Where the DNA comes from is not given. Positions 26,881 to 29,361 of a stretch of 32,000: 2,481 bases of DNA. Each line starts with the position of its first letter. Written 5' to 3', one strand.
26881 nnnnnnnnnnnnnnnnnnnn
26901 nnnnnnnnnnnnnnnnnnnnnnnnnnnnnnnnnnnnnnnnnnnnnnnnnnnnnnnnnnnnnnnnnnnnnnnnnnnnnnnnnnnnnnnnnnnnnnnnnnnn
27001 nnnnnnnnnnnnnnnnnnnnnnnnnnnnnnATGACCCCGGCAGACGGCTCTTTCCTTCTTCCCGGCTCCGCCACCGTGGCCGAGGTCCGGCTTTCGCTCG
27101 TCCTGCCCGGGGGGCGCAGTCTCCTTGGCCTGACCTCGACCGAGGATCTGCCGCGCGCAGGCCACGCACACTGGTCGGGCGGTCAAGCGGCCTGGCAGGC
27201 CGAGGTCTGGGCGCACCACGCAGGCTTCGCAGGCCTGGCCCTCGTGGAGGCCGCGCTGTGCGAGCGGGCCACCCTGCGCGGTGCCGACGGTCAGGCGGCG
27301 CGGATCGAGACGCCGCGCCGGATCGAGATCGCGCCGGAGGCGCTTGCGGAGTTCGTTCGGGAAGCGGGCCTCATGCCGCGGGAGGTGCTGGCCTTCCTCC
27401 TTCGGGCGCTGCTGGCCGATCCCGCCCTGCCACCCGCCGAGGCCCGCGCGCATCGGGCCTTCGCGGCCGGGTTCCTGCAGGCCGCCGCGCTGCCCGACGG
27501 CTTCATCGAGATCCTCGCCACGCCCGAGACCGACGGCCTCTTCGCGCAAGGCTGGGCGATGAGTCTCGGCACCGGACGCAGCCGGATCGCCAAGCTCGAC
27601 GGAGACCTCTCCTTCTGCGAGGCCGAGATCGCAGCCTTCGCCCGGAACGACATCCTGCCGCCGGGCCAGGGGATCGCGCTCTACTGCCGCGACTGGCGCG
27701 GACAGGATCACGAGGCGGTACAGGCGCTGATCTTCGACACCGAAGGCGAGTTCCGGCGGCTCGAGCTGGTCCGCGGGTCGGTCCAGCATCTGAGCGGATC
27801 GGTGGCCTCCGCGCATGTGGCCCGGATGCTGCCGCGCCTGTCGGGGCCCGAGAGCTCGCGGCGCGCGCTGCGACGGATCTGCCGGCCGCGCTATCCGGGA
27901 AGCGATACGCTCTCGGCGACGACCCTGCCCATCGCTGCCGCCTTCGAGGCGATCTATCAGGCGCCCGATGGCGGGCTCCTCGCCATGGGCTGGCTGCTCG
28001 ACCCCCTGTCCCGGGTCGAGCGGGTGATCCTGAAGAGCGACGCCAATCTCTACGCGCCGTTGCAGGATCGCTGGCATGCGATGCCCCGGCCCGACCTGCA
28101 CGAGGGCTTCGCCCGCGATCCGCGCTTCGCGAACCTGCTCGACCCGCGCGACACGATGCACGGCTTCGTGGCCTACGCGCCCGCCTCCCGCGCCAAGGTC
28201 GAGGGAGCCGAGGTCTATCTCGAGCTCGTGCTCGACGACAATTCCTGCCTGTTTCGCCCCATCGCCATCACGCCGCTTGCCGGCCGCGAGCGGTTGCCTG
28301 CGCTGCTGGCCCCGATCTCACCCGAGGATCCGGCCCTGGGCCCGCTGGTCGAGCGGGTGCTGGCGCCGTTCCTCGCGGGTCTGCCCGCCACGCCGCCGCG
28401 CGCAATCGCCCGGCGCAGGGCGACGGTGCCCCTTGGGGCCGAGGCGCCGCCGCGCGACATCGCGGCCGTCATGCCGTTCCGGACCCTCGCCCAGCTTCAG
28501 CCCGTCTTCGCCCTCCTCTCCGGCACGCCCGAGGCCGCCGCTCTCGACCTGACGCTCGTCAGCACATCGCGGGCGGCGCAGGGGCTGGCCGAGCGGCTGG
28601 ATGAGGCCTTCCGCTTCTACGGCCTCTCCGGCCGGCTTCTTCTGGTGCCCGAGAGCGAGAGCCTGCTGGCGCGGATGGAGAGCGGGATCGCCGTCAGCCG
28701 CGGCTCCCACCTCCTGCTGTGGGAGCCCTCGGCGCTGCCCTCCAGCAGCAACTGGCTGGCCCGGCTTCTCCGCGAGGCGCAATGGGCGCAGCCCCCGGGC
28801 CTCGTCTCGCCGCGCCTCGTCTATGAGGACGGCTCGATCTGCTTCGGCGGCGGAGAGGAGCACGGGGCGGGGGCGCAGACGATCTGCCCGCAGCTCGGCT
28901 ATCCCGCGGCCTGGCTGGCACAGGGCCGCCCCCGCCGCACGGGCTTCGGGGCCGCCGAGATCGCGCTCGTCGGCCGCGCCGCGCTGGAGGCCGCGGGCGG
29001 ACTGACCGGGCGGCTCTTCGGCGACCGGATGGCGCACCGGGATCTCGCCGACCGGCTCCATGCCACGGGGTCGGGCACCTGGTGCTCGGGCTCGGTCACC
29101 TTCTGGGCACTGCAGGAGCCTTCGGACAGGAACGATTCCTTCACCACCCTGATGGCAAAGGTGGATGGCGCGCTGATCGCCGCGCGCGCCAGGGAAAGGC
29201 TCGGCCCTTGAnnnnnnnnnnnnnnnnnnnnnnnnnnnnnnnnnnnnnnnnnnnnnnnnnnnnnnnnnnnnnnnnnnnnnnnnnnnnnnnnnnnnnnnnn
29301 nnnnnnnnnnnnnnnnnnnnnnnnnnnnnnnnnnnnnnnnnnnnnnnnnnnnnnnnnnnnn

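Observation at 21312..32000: RTX beta-roll proteins, soluble glycosyltransferase modules and a type I secretion ABC transporter in one translationally coupled locus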

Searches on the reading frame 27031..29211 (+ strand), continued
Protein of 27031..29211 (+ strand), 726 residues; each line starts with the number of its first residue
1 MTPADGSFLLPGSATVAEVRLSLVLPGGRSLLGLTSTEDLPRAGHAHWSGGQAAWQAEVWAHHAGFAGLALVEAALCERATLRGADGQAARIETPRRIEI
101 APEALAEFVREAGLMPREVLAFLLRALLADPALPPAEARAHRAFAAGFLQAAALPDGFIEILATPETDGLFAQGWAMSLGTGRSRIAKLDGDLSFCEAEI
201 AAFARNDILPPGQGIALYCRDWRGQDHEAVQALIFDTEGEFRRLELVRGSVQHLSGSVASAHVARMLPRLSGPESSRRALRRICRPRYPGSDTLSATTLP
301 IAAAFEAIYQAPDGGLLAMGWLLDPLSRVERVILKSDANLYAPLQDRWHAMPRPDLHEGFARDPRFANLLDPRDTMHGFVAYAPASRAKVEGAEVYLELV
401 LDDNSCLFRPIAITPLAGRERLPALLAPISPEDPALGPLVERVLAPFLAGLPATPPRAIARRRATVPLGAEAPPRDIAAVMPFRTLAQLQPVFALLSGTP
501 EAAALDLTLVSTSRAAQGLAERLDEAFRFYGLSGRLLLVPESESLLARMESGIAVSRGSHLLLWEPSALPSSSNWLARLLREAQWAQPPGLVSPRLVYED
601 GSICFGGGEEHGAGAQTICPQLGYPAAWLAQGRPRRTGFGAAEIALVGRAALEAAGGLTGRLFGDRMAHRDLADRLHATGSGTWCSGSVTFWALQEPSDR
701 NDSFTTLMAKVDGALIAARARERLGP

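Call 66: get_annotated_region(hit=H2, flank=14000)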
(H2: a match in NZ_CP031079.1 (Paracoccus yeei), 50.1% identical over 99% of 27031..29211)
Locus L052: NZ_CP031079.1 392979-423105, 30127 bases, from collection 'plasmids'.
description: Paracoccus yeei strain CCUG 32053 plasmid pYEE1, complete sequence
organism: Paracoccus yeei (NCBI taxid 147645)
taxonomy: Bacteria; Pseudomonadota; Alphaproteobacteria; Rhodobacterales; Paracoccaceae; Paracoccus; Paracoccus yeei
host: -; source: Homo sapiens,single cell,eye; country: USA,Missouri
typing (MOB-suite, as given by PLSDB): non-mobilizable; replicon rep_cluster_969
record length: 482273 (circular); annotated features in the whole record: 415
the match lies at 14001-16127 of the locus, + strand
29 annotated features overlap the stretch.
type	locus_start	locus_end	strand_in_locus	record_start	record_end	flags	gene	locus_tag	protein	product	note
CDS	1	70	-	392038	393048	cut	doeB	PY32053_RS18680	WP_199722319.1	N(2)-acetyl-L-2,4-diaminobutanoate deacetylase DoeB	GO:0042400 - ectoine catabolic process [Evidence IEA]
CDS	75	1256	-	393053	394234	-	doeA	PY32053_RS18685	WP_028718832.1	ectoine hydrolase DoeA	GO:0042400 - ectoine catabolic process [Evidence IEA]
CDS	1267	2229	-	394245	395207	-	-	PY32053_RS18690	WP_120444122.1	cyclodeaminase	-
CDS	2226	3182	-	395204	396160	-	eutB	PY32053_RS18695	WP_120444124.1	hydroxyectoine utilization dehydratase EutB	-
CDS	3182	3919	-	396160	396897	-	eutA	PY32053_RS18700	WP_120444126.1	ectoine utilization protein EutA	GO:0042400 - ectoine catabolic process [Evidence IEA]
CDS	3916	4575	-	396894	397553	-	ehuD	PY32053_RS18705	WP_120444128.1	ectoine/hydroxyectoine ABC transporter permease subunit EhuD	GO:0051470 - ectoine transport [Evidence IEA]; GO:0033308 - hydroxyectoine transport [Evidence IEA]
CDS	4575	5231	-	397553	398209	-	ehuC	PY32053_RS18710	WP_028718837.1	ectoine/hydroxyectoine ABC transporter permease subunit EhuC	GO:0051470 - ectoine transport [Evidence IEA]; GO:0033308 - hydroxyectoine transport [Evidence IEA]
CDS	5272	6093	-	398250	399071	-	ehuB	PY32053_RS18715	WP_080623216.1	ectoine/hydroxyectoine ABC transporter substrate-binding protein EhuB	GO:0051470 - ectoine transport [Evidence IEA]; GO:0033308 - hydroxyectoine transport [Evidence IEA]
CDS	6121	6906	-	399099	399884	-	ehuA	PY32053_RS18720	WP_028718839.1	ectoine/hydroxyectoine ABC transporter ATP-binding protein EhuA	GO:0051470 - ectoine transport [Evidence IEA]; GO:0033308 - hydroxyectoine transport [Evidence IEA]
CDS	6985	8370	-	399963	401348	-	-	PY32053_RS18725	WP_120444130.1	PLP-dependent aminotransferase family protein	-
CDS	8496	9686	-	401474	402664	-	-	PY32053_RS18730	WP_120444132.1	calcium-binding protein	-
CDS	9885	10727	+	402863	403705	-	-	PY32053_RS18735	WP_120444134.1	calcium-binding protein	-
CDS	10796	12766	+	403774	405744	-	-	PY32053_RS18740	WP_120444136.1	hypothetical protein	-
CDS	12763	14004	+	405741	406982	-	-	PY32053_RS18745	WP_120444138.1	glycosyltransferase family 4 protein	-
CDS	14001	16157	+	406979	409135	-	-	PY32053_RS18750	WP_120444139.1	hypothetical protein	-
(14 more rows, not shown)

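Call 75: search_protein_representatives(alignment_id=A1)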
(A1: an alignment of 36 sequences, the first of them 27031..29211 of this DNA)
Query: 36 sequences, 733 profile positions. Proteins with E-value up to 0.001 (for the whole library): 2563; up to 1e-10: 1039; up to 1e-30: 197. The best 150 are listed.
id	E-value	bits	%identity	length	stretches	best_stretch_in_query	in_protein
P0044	0.0e+00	1153.3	-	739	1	1-728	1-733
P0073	0.0e+00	1141.2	-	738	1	1-730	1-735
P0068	4.1e-280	947.2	-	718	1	1-725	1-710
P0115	7.7e-279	943.0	-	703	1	23-729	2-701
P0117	2.0e-267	905.3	-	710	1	14-728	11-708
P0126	2.7e-264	895.0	-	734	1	20-724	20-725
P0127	8.6e-248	840.4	-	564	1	1-568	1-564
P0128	7.0e-239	810.9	-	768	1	20-727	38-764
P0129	1.1e-231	787.1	-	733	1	20-726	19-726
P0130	1.9e-219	746.7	-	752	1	20-724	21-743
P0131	6.8e-209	711.8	-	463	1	270-724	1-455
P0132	5.1e-199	679.2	-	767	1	12-725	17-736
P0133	4.6e-198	676.0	-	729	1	24-727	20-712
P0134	3.2e-196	669.9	-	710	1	17-725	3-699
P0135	1.9e-190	650.8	-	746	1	22-725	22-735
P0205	2.7e-72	260.2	-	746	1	24-726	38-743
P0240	3.3e-56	207.0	-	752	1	33-723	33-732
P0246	4.8e-50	186.6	-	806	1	32-702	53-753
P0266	6.4e-38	146.5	-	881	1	161-711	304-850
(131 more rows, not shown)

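Call 76: find_encoding_contigs(protein=P0205, flank=10000, max_places=2)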
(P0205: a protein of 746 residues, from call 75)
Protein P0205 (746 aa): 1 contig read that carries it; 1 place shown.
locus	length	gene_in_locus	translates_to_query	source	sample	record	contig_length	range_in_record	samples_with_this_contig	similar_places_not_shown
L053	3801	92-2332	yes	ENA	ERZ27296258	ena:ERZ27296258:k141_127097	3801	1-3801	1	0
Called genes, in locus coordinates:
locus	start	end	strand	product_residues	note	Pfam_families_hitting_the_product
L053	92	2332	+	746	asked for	-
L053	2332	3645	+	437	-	PF13439:Glyco_transf_4, PF13579:Glyco_trans_4_4 (weak), PF00534:Glycos_transf_1, PF13692:Glyco_trans_1_4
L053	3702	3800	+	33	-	?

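Call 77: find_encoding_contigs(protein=P0240, flank=10000, max_places=2)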
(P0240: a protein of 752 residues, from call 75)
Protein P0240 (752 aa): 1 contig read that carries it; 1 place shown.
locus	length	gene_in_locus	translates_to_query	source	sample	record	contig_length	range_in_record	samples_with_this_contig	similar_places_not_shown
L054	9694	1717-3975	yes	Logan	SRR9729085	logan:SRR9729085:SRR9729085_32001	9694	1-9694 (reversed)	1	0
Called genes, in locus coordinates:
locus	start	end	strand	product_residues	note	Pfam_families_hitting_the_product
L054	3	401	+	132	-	?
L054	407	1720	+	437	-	PF13439:Glyco_transf_4, PF13579:Glyco_trans_4_4, PF00534:Glycos_transf_1, PF13692:Glyco_trans_1_4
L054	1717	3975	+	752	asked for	-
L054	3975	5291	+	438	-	PF13439:Glyco_transf_4, PF13579:Glyco_trans_4_4, PF20706:GT4-conflict (weak), PF00534:Glycos_transf_1, PF13692:Glyco_trans_1_4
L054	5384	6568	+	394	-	PF04230:PS_pyruv_trans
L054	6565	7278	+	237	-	-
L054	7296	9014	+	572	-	PF00664:ABC_membrane (weak), PF00005:ABC_tran, PF13304:AAA_21 (faint)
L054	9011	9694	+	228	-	?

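Call 78: find_encoding_contigs(protein=P0246, flank=10000, max_places=2)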
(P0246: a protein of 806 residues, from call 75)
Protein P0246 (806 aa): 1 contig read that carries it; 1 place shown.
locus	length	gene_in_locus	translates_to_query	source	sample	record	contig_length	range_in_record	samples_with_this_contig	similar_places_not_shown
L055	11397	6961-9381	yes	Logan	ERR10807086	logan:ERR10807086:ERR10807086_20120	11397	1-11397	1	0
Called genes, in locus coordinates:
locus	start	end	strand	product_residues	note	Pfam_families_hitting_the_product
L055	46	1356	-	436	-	PF13546:DDE_5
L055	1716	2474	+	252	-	-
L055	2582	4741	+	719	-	PF00535:Glycos_transf_2 (weak)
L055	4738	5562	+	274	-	PF13489:Methyltransf_23, PF13847:Methyltransf_31, PF08241:Methyltransf_11, PF08242:Methyltransf_12, PF13649:Methyltransf_25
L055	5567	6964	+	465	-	PF13439:Glyco_transf_4, PF13579:Glyco_trans_4_4, PF00534:Glycos_transf_1, PF13692:Glyco_trans_1_4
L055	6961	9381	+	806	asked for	-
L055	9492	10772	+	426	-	PF13439:Glyco_transf_4, PF13579:Glyco_trans_4_4, PF00534:Glycos_transf_1, PF13692:Glyco_trans_1_4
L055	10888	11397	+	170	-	?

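Call 79: find_encoding_contigs(protein=P0266, flank=10000, max_places=2)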
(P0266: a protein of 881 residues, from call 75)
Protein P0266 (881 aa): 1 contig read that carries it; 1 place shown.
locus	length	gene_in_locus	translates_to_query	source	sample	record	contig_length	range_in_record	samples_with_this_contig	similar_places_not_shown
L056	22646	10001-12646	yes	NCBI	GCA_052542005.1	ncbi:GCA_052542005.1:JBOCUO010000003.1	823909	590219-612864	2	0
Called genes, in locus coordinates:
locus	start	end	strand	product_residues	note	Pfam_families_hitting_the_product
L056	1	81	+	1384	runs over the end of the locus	PF14307:Glyco_tran_WbsX, PF00534:Glycos_transf_1, PF13692:Glyco_trans_1_4, PF00535:Glycos_transf_2, PF10111:Glyco_tranf_2_2 (weak), PF13506:Glyco_transf_21 (weak), PF13641:Glyco_tranf_2_3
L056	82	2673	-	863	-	PF00535:Glycos_transf_2, PF13641:Glyco_tranf_2_3 (weak), PF13439:Glyco_transf_4, PF20706:GT4-conflict, PF00534:Glycos_transf_1, PF13524:Glyco_trans_1_2 (weak), PF13692:Glyco_trans_1_4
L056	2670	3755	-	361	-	PF19717:DUF6212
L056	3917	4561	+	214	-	PF13489:Methyltransf_23, PF08241:Methyltransf_11, PF08242:Methyltransf_12 (weak), PF13649:Methyltransf_25 (weak), PF13847:Methyltransf_31 (weak)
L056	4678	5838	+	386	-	-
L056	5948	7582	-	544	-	-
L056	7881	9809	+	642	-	PF00132:Hexapep (faint)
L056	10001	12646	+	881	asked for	PF00535:Glycos_transf_2, PF13641:Glyco_tranf_2_3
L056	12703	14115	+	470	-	PF13439:Glyco_transf_4, PF13579:Glyco_trans_4_4, PF00534:Glycos_transf_1, PF13692:Glyco_trans_1_4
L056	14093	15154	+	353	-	-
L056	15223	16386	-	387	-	PF04230:PS_pyruv_trans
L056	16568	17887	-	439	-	PF01210:NAD_Gly3P_dh_N (faint), PF03721:UDPG_MGDP_dh_N, PF03807:F420_oxidored (faint), PF00984:UDPG_MGDP_dh, PF03720:UDPG_MGDP_dh_C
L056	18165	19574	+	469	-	PF02397:Bac_transf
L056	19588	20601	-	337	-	PF00106:adh_short (faint), PF01073:3Beta_HSD, PF01370:Epimerase, PF02719:Polysacc_synt_2 (weak), PF04321:RmlD_sub_bind, PF07993:NAD_binding_4 (faint), PF16363:GDP_Man_Dehyd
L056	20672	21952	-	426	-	-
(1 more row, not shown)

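Call 83: search_protein_families(library=ncbifam, proteins=[L010:15199-16470:+], max_evalue=1e-40)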
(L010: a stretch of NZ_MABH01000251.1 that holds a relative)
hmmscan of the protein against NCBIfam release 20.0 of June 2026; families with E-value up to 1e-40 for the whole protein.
L010:15199-16470:+ (424 aa): 1 family
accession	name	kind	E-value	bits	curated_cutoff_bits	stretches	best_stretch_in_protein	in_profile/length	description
TIGR01843.1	type_I_hlyD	subfamily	2e-86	290.6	208.65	1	13-422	6-419/422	HlyD family type I secretion periplasmic adaptor subunit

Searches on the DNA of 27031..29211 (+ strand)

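Call 60: search_dna_similar(query=L008:9500-20200:+, collection=plasmids, mode=near, max_rows=40)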
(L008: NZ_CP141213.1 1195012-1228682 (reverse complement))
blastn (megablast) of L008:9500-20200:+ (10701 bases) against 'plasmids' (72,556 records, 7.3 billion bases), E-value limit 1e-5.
Records with a match: 78; places in all: 80; records where one place covers at least 80% of the query: 68.
Best place of each record, by identity: >=99% 1; 95-99% 50; 80-90% 12; 60-80% 15.
By first word of the organism name: Sinorhizobium 69; Ensifer 4; Phyllobacterium 2; Neorhizobium 2; Pararhizobium 1.
By predicted mobility (MOB-suite, as given by PLSDB): mobilizable 57; non-mobilizable 16; conjugative 5.
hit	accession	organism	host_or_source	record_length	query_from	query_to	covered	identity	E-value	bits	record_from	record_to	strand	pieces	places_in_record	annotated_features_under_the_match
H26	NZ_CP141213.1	Sinorhizobium meliloti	alfalfa,Isolate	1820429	1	10701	100%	100.0%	0e+0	19762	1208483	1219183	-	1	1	none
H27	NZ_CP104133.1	Sinorhizobium sp. K101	Phaseolus vulgaris,cell ...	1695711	8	10701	100%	98.8%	0e+0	19017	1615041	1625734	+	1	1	none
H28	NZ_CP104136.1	Sinorhizobium sp. C101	Phaseolus vulgaris,cell ...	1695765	8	10701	100%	98.7%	0e+0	19004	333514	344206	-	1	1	record has no annotation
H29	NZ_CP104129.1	Sinorhizobium sp. M103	Phaseolus vulgaris,cell ...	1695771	8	10701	100%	98.7%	0e+0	19004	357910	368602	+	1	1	none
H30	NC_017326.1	Sinorhizobium meliloti SM11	-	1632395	6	10701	100%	95.4%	0e+0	17027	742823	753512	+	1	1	none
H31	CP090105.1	Sinorhizobium meliloti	Medicago,Cell culture,Plant nodule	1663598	6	10701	100%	95.4%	0e+0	17021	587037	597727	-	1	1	glycosyltransferase | hypothetical protein (x3) | glycosyltransferase family 4 protein (x2) | class I SAM-dependent methyltransferase | calcium-binding protein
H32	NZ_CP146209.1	Sinorhizobium meliloti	-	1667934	6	10701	100%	95.4%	0e+0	17021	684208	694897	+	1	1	none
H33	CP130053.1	Sinorhizobium meliloti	Medicago,Cell culture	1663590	6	10701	100%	95.4%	0e+0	17021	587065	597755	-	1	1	glycosyltransferase | hypothetical protein (x3) | glycosyltransferase family 4 protein (x2) | class I SAM-dependent methyltransferase | calcium-binding protein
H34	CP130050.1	Sinorhizobium meliloti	Medicago,Cell culture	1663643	6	10701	100%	95.4%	0e+0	17016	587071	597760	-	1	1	hypothetical protein (x3) | glycosyltransferase family 4 protein (x2) | class I SAM-dependent methyltransferase | calcium-binding protein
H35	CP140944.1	Sinorhizobium meliloti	Medicago lupulina,whole organism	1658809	6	10701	100%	95.4%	0e+0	17005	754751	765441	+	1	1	glycosyltransferase | hypothetical protein (x3) | glycosyltransferase family 4 protein (x2) | class I SAM-dependent methyltransferase | calcium-binding protein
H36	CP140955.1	Sinorhizobium meliloti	Medicago lupulina,whole organism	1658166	6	10701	100%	95.4%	0e+0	17005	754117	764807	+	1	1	glycosyltransferase | hypothetical protein (x3) | glycosyltransferase family 4 protein (x2) | class I SAM-dependent methyltransferase | calcium-binding protein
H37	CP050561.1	Sinorhizobium meliloti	Melilotus officinalis,cell culture,root ...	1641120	6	10701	100%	95.4%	0e+0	16995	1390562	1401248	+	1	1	hypothetical protein (x3) | glycosyltransferase family 4 protein (x2) | calcium-binding protein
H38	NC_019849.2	Sinorhizobium meliloti GR4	-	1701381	6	10701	100%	95.3%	0e+0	16988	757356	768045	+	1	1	none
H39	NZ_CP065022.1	Sinorhizobium meliloti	Medicago sativa subsp. varia (Martyn) ...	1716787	6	10701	100%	95.3%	0e+0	16982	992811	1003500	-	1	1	none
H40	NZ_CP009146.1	Sinorhizobium meliloti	Medicago orbicularis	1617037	6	10701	100%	95.3%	0e+0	16981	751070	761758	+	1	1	none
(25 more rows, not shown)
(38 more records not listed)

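Call 61: get_annotated_region(hit=H31, flank=14000)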
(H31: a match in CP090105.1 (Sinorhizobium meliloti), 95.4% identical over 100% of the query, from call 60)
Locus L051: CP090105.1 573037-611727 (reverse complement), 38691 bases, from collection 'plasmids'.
description: Sinorhizobium meliloti strain Ak57 plasmid pSymA, complete sequence
organism: Sinorhizobium meliloti (NCBI taxid 382)
taxonomy: Bacteria; Pseudomonadota; Alphaproteobacteria; Hyphomicrobiales; Rhizobiaceae; Sinorhizobium; Sinorhizobium meliloti
host: -; source: Medicago,Cell culture,Plant nodule; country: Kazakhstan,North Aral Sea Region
typing (MOB-suite, as given by PLSDB): mobilizable; relaxase MOBQ
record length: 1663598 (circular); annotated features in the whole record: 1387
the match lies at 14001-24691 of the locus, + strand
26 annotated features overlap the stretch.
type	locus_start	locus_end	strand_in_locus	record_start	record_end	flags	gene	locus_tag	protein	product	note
CDS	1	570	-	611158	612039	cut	rfbA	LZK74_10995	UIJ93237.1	glucose-1-phosphate thymidylyltransferase RfbA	-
CDS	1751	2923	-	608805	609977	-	-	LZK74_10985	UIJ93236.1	polysaccharide pyruvyl transferase family protein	-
CDS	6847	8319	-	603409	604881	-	-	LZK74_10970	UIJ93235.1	hypothetical protein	-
CDS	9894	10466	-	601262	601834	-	-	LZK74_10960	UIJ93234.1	MarR family transcriptional regulator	-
CDS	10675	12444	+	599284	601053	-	-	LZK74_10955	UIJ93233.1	type I secretion system permease/ATPase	-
CDS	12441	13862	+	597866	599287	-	-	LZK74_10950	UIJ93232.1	HlyD family type I secretion periplasmic adaptor subunit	-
CDS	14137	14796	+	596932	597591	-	-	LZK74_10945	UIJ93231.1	calcium-binding protein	-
CDS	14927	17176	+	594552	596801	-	-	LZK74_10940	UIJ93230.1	glycosyltransferase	-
CDS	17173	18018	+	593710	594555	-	-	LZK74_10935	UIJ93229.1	class I SAM-dependent methyltransferase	-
CDS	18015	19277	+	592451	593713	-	-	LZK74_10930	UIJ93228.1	glycosyltransferase family 4 protein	-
CDS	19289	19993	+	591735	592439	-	-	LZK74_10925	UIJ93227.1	hypothetical protein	-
CDS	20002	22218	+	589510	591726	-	-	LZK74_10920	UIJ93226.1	hypothetical protein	-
CDS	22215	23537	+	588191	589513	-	-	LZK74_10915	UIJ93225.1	glycosyltransferase family 4 protein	-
CDS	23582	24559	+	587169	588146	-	-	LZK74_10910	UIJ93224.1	hypothetical protein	-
CDS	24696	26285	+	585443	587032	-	-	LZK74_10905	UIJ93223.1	ABC transporter substrate-binding protein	-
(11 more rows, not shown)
